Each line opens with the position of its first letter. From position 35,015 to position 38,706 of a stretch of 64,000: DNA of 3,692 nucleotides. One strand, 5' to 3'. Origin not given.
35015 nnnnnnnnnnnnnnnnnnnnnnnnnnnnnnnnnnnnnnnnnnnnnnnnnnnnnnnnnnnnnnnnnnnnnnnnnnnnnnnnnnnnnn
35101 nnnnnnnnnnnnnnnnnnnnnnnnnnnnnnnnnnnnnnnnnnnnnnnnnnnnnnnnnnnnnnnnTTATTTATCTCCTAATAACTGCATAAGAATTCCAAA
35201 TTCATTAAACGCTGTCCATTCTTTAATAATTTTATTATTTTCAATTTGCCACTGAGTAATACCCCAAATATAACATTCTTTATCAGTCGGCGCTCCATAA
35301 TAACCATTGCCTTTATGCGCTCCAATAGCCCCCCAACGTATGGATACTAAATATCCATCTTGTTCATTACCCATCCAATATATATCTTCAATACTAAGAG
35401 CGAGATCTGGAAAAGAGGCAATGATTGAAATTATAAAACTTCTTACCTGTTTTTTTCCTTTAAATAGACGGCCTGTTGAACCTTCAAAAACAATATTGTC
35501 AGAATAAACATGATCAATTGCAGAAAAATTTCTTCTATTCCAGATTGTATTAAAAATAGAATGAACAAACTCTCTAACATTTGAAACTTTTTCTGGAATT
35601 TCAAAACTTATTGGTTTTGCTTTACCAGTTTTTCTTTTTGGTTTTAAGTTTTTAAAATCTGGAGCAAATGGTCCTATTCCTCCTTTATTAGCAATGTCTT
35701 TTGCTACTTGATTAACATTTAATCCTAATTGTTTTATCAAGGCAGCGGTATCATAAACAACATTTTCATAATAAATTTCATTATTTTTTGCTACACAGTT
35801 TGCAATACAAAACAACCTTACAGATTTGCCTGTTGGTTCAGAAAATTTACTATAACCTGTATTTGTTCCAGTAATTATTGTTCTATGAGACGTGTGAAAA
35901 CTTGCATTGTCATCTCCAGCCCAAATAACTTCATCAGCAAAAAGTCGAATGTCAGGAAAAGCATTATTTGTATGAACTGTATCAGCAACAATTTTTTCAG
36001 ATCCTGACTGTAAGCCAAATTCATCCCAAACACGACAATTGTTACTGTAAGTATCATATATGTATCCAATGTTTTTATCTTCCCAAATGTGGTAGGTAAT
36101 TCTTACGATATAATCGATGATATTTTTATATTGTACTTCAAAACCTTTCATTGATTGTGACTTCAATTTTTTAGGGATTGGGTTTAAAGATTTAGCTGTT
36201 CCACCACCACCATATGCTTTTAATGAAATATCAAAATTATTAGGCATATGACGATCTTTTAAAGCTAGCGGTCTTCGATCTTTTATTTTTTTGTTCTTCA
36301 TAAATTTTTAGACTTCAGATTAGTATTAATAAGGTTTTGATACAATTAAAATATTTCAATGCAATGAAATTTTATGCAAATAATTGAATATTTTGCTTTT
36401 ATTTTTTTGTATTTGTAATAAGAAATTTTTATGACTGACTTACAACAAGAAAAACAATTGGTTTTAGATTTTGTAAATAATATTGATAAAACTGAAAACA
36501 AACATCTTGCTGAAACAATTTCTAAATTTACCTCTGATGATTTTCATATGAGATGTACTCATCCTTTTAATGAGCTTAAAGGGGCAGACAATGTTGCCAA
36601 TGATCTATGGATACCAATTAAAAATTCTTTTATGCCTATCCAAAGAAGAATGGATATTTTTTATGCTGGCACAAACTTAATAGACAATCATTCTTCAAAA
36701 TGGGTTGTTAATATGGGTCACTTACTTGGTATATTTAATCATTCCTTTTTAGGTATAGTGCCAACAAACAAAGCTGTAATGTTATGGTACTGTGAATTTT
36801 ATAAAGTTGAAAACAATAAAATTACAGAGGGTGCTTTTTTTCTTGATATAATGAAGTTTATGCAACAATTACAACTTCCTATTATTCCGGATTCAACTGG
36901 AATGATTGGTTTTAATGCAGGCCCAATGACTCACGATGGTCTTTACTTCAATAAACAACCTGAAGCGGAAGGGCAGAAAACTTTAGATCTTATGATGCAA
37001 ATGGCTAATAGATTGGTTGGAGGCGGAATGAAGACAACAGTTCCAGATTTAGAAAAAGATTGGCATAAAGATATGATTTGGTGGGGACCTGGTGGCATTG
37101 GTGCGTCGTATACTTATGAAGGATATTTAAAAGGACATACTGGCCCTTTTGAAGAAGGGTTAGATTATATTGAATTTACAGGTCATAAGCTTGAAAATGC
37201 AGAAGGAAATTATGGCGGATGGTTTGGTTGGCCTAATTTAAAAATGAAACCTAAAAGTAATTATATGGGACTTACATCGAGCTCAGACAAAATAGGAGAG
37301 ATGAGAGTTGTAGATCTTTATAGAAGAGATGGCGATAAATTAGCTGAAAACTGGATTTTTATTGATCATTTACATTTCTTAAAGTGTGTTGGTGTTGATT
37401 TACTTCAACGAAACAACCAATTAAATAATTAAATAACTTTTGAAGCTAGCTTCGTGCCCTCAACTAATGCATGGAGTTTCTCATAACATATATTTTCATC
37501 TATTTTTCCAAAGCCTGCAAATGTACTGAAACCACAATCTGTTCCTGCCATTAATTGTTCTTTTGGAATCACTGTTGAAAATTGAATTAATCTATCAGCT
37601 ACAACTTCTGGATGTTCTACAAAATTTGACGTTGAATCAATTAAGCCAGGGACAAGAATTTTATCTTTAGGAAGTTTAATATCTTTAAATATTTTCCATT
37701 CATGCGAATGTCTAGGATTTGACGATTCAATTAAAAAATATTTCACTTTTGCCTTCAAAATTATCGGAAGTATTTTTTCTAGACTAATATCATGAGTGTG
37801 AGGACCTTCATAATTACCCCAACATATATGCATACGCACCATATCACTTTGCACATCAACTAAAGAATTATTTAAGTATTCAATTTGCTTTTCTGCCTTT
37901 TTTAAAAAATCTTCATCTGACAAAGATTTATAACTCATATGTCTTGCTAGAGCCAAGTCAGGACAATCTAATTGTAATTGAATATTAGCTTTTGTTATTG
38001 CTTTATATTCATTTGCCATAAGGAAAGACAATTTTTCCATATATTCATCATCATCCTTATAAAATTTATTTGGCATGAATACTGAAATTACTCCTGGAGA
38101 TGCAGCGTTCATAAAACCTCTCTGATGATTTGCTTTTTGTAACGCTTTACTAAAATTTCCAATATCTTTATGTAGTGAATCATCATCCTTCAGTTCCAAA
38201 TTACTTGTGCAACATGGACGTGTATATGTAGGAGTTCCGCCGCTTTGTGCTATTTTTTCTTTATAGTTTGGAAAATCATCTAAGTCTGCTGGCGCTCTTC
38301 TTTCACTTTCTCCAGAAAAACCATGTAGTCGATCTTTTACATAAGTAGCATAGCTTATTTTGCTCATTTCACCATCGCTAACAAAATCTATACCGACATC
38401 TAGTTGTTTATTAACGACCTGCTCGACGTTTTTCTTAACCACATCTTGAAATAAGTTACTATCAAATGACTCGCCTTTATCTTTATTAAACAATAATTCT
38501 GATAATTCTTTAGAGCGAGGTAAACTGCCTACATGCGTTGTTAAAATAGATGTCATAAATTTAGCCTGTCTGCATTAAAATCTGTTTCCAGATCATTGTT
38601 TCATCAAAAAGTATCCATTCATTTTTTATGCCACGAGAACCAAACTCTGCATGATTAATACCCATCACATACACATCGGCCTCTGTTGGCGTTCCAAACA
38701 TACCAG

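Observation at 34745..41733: Five proteins carrying up to nine NTF2/SnoaL-like domains, interleaved with a bicupin and a MetE-like enzyme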

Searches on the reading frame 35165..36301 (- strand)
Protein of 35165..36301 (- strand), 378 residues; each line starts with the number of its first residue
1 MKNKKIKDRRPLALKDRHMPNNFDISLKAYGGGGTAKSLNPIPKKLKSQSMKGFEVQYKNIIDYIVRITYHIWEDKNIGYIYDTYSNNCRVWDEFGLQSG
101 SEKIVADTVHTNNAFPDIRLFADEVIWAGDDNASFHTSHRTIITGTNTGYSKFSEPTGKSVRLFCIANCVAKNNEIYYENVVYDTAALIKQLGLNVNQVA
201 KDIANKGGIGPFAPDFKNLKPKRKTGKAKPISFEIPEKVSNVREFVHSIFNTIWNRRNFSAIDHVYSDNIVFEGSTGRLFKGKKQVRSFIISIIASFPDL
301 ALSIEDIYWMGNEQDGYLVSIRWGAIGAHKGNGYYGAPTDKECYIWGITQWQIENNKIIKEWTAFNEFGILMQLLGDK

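Call 3: search_protein_families(library=pfam, proteins=[window:35165-36301:-], max_evalue=0.1)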
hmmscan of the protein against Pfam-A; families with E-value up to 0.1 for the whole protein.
window:35165-36301:- (378 aa): 4 families
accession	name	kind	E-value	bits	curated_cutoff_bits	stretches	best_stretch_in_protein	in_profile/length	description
PF07366.18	SnoaL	-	8.7e-23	81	28.4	2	249-374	6-126/126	SnoaL-like polyketide cyclase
PF12680.13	SnoaL_2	-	7.2e-17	62.3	27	2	250-359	4-100/102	SnoaL-like domain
PF13474.12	SnoaL_3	-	0.027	15.3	22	1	251-307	9-66/121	SnoaL-like domain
PF14534.12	DUF4440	-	0.059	14.3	25.2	0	248-310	6-67/107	Domain of unknown function (DUF4440)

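Call 4: search_protein_families(library=ncbifam, proteins=[window:35165-36301:-], max_evalue=0.1)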
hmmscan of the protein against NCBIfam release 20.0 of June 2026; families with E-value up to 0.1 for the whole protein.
window:35165-36301:- (378 aa): 1 family
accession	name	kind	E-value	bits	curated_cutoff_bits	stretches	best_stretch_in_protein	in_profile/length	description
TIGR02096.1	TIGR02096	subfamily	3.4e-10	40.3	97.1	1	251-374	8-128/129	ketosteroid isomerase-related protein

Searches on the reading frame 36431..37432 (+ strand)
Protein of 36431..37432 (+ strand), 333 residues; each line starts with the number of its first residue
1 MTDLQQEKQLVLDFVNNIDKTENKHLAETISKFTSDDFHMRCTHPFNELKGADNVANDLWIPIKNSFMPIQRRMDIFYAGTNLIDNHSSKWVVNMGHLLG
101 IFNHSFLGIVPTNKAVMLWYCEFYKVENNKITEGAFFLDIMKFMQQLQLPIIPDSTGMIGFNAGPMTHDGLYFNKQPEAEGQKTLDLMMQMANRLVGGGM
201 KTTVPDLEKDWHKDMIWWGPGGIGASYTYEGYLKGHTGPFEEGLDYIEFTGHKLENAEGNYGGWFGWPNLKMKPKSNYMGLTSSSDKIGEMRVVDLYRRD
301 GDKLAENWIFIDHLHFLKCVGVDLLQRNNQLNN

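Call 3: search_protein_families(library=pfam, proteins=[window:36431-37432:+], max_evalue=0.1)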
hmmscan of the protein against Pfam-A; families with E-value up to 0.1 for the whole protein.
window:36431-37432:+ (333 aa): 2 families
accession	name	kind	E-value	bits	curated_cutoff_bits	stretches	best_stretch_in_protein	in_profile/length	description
PF07366.18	SnoaL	-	5.1e-12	46.2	28.4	2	90-147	69-126/126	SnoaL-like polyketide cyclase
PF12680.13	SnoaL_2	-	0.001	20.1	27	0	23-133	9-101/102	SnoaL-like domain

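Call 4: search_protein_families(library=ncbifam, proteins=[window:36431-37432:+], max_evalue=0.1)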
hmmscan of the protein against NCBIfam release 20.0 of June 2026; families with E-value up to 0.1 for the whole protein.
window:36431-37432:+ (333 aa): 1 family
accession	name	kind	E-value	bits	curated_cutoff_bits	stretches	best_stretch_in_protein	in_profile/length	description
TIGR02096.1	TIGR02096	subfamily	0.0075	16.6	97.1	1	20-147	9-128/129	ketosteroid isomerase-related protein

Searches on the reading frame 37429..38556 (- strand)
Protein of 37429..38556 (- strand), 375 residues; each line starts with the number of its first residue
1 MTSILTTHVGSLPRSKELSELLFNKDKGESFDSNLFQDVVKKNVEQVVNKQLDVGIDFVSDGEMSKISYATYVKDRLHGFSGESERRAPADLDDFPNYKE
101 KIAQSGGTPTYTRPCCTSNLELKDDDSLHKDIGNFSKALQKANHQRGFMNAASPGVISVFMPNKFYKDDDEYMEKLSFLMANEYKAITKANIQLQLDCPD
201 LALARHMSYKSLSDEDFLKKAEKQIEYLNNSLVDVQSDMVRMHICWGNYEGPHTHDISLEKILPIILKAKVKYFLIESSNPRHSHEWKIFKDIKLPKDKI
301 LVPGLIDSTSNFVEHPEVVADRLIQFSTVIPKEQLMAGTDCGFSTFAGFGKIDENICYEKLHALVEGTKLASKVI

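Call 3: search_protein_families(library=pfam, proteins=[window:37429-38556:-], max_evalue=0.1)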
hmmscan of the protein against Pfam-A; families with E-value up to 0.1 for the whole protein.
window:37429-38556:- (375 aa): 2 families
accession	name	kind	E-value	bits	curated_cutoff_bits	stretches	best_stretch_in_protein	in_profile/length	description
PF01717.24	Meth_synt_2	-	4e-15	56.4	21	1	5-345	2-305/324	Cobalamin-independent synthase, Catalytic domain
PF18660.6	Tsi6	-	0.088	13.4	26.9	0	210-243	18-51/83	Tsi6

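Call 4: search_protein_families(library=ncbifam, proteins=[window:37429-38556:-], max_evalue=0.1)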
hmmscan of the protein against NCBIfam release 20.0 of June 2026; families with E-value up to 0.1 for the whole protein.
window:37429-38556:- (375 aa): 7 families
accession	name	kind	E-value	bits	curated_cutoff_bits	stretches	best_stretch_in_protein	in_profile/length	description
NF003317.0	PRK04326.1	equivalog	5.7e-27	94.8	406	1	3-371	8-322/340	methionine synthase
NF004875.0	PRK06233.1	equivalog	2.8e-19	69.2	576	2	211-364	210-364/373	vitamin B12 independent methionine synthase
NF005085.0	PRK06520.1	subfamily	8.1e-16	58.1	313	1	7-366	11-362/368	5-methyltetrahydropteroyltriglutamate--homocysteine S-methyltransferase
NF006589.0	PRK09121.1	equivalog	1.2e-13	50.9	392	2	259-373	235-338/342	methionine synthase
NF002119.0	PRK00957.1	equivalog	3.3e-11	42.9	258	2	4-82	2-75/306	methionine synthase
NF003556.0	PRK05222.1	equivalog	3.3e-09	36.3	541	1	5-81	421-496/750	5-methyltetrahydropteroyltriglutamate--homocysteine S-methyltransferase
TIGR01371.1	met_syn_B12ind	equivalog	8.5e-09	35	929.95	1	5-81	427-502/754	5-methyltetrahydropteroyltriglutamate--homocysteine S-methyltransferase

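Call 15: search_solved_structures(query=window:37429-38556:-, max_evalue=0.01)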
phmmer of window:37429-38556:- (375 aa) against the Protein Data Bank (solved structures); distinct sequences matched with E-value up to 0.01: 9.
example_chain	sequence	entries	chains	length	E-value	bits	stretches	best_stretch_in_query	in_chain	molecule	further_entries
1ypx_A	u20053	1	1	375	2.3e-10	43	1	227-364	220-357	putative vitamin-B12 independent methionine synthase family protein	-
1u1h_A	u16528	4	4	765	0.0016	20.5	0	5-81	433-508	5-methyltetrahydropteroyltriglutamate--homocysteine methyltransferase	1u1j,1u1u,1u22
3ppf_A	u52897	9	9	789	0.003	19.6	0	6-81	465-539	5-methyltetrahydropteroyltriglutamate--homocysteine methyltransferase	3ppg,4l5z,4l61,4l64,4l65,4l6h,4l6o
3ppc_A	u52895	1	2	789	0.003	19.6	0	6-81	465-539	5-methyltetrahydropteroyltriglutamate--homocysteine methyltransferase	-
3pph_A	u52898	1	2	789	0.003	19.6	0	6-81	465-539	5-methyltetrahydropteroyltriglutamate--homocysteine methyltransferase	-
3rpd_A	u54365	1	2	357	0.0045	19.1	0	259-367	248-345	Methionine synthase (B12-independent)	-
1xpg_A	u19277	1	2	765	0.0076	18.3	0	6-81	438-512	5-methyltetrahydropteroyltriglutamate--homocysteine methyltransferase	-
1t7l_A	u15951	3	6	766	0.0076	18.3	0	6-81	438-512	5-methyltetrahydropteroyltriglutamate--homocysteine methyltransferase | 5-methyltetrahydropteroyltriglutamate-homocysteine methyltransferase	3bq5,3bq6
1xdj_A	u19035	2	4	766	0.0076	18.3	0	6-81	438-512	5-methyltetrahydropteroyltriglutamate--homocysteine methyltransferase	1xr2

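Call 32: search_dna_similar(query=window:37429-38556:-, collection=plasmids, mode=protein, max_evalue=1e-10, max_rows=25)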
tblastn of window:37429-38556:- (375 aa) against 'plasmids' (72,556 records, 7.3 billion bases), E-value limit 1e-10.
Records with a match: 42; places in all: 43; records where one place covers at least 80% of the query: 40.
Best place of each record, by identity: <60% 42.
By first word of the organism name: Ruegeria 4; Halobaculum 4; Natrinema 4; Novosphingobium 3; Halomicrobium 3; Croceicoccus 2; Rhodococcus 2; Haloterrigena 2; Octadecabacter 1; Marinovum 1; and 16 more.
By predicted mobility (MOB-suite, as given by PLSDB): non-mobilizable 41; mobilizable 1.
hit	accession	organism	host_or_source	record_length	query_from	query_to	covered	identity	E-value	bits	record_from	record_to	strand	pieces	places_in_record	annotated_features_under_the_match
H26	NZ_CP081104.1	Ruegeria conchae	-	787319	1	370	99%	52.7%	2e-131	422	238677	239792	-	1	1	cobalamin-independent methionine synthase II family protein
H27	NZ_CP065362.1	Ruegeria sp. SCSIO 43209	Galaxea fascicularis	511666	1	370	99%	52.2%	2e-129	416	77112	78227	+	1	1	cobalamin-independent methionine synthase II family protein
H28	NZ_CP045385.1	Ruegeria sp. THAF33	pure culture,Surface of a polyethylene ...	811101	3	372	99%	51.6%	2e-131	422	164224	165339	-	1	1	cobalamin-independent methionine synthase II family protein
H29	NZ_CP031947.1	Ruegeria sp. AD91A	-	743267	3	372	99%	51.6%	1e-130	419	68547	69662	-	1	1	cobalamin-independent methionine synthase II family protein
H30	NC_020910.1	Octadecabacter arcticus 238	150 km offshore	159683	3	372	99%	50.5%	2e-126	407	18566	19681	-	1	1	cobalamin-independent methionine synthase II family protein | alpha/beta fold hydrolase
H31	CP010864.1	Marinovum algicola DG 898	-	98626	4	371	98%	50.8%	3e-126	407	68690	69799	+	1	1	Methionine synthase II (cobalamin-independent)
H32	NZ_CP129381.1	Rhizobium sp. SSA_523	single cell,Sea water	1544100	3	369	98%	50.1%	8e-125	403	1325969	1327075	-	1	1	none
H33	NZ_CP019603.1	Croceicoccus marinus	-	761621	1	372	99%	47.2%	1e-112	368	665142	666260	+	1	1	cobalamin-independent methionine synthase II family protein | dihydroneopterin aldolase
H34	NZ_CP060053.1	Croceicoccus marinus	prokaryote,marine sediment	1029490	1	372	99%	47.2%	1e-112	368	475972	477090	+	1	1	none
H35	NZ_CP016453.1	Sphingobium sp. RAC03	Microbial isolate,Algal phycosphere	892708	4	371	98%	46.6%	1e-110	362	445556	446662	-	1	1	cobalamin-independent methionine synthase II family protein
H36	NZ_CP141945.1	Novosphingobium sp. RL4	Rheum palmatum L.,Single ...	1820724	3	371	98%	46.2%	1e-112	368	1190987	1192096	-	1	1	none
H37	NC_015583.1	Novosphingobium sp. PP1Y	-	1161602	1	371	99%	45.4%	2e-111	364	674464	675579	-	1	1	none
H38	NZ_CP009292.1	Novosphingobium pentaromativorans US6-1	mud sediment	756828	1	371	99%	44.9%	4e-111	363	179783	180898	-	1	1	cobalamin-independent methionine synthase II family protein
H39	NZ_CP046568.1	Dietzia sp. DQ12-45-1b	product water from oilfield,product ...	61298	4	373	99%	41.4%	3e-96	320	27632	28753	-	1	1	cobalamin-independent methionine synthase II family protein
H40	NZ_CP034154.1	Rhodococcus sp. NJ-530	Antarctic sea ice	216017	4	373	99%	40.6%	2e-93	312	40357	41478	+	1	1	cobalamin-independent methionine synthase II family protein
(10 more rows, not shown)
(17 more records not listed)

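Call 72: get_annotated_region(hit=H35, flank=10000)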
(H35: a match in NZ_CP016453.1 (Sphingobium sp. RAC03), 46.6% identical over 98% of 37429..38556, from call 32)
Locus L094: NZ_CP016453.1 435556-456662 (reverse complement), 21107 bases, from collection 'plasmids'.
description: Sphingobium sp. RAC03 plasmid pBSY17_1, complete sequence
organism: Sphingobium sp. RAC03 (NCBI taxid 1843368)
taxonomy: Bacteria; Pseudomonadota; Alphaproteobacteria; Sphingomonadales; Sphingomonadaceae; Sphingobium; Sphingobium sp. RAC03
host: -; source: Microbial isolate,Algal phycosphere; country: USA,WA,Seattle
typing (MOB-suite, as given by PLSDB): non-mobilizable; mating-pair formation MPF_F
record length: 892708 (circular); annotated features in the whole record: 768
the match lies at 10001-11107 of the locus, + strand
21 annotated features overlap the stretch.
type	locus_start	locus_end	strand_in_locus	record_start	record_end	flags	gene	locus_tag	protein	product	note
CDS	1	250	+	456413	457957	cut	-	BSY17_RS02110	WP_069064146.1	tryptophan halogenase family protein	-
CDS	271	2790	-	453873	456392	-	-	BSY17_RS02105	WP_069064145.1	glycoside hydrolase family 9 protein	-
CDS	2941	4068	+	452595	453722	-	-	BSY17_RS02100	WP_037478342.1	glycoside hydrolase family 43 protein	-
CDS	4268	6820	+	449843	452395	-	-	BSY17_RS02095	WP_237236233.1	glycoside hydrolase family 3 C-terminal domain-containing protein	GO:0005975 - carbohydrate metabolic process [Evidence IEA]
CDS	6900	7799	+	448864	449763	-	-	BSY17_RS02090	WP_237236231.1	alpha/beta hydrolase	-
CDS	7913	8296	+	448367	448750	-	-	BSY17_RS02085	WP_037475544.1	cytochrome c family protein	-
CDS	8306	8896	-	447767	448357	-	-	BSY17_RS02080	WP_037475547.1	TetR/AcrR family transcriptional regulator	-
CDS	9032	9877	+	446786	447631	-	-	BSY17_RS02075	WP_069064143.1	p-hydroxycinnamoyl CoA hydratase/lyase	-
CDS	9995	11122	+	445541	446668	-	-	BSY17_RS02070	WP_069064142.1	cobalamin-independent methionine synthase II family protein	-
CDS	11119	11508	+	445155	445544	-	-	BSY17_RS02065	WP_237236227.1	nuclear transport factor 2 family protein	-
CDS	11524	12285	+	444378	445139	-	-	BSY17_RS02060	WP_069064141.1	IclR family transcriptional regulator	GO:0006355 - regulation of DNA-templated transcription [Evidence IEA]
CDS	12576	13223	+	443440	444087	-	-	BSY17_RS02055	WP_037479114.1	glutathione S-transferase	-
CDS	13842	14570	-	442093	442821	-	istB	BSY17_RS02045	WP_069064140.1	IS21-like element helper ATPase IstB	-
CDS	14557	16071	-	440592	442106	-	istA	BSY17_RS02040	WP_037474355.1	IS21 family transposase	-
CDS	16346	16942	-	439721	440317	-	-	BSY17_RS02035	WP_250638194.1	MipA/OmpV family protein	-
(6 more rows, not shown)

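Call 73: get_annotated_region(hit=H40, flank=9000)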
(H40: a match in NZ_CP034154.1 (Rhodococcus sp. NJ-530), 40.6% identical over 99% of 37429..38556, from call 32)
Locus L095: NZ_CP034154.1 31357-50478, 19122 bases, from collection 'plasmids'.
description: Rhodococcus sp. NJ-530 plasmid unnamed2, complete sequence
organism: Rhodococcus sp. NJ-530 (NCBI taxid 2490853)
taxonomy: Bacteria; Actinomycetota; Actinomycetes; Mycobacteriales; Nocardiaceae; Rhodococcus; Rhodococcus sp. NJ-530
host: -; source: Antarctic sea ice; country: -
typing (MOB-suite, as given by PLSDB): non-mobilizable
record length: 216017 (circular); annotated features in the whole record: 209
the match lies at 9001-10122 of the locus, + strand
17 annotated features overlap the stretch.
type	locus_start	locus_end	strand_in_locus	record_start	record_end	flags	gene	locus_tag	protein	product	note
CDS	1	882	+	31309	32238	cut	-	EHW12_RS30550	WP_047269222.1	ribonuclease H family protein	-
CDS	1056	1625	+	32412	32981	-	-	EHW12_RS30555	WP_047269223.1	hypothetical protein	-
CDS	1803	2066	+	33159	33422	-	-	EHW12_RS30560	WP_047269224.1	hypothetical protein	-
CDS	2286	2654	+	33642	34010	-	-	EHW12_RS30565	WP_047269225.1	hypothetical protein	-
CDS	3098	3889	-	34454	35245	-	istB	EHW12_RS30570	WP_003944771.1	IS21-like element IS1415 family helper ATPase IstB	-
CDS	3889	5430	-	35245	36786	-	istA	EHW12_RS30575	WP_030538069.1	IS21-like element IS1415 family transposase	GO:0006313 - DNA transposition [Evidence IEA]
CDS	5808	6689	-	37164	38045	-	-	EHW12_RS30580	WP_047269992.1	MurR/RpiR family transcriptional regulator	GO:0006355 - regulation of DNA-templated transcription [Evidence IEA]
CDS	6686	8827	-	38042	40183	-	-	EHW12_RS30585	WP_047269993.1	PQQ-binding-like beta-propeller repeat protein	-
CDS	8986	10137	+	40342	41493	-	-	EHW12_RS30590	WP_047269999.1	cobalamin-independent methionine synthase II family protein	-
CDS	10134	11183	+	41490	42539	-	-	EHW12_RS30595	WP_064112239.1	2-oxoglutarate and iron-dependent oxygenase domain-containing protein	-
CDS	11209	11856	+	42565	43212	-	-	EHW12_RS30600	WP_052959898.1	GPR1/FUN34/YaaH family transporter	-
CDS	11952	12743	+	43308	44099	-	-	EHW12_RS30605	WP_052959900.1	phytanoyl-CoA dioxygenase family protein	-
CDS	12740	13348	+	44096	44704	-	-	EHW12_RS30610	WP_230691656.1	HD domain-containing protein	-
CDS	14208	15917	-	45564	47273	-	-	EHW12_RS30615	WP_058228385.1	hypothetical protein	-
CDS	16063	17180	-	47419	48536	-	-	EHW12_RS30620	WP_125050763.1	IS3 family transposase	-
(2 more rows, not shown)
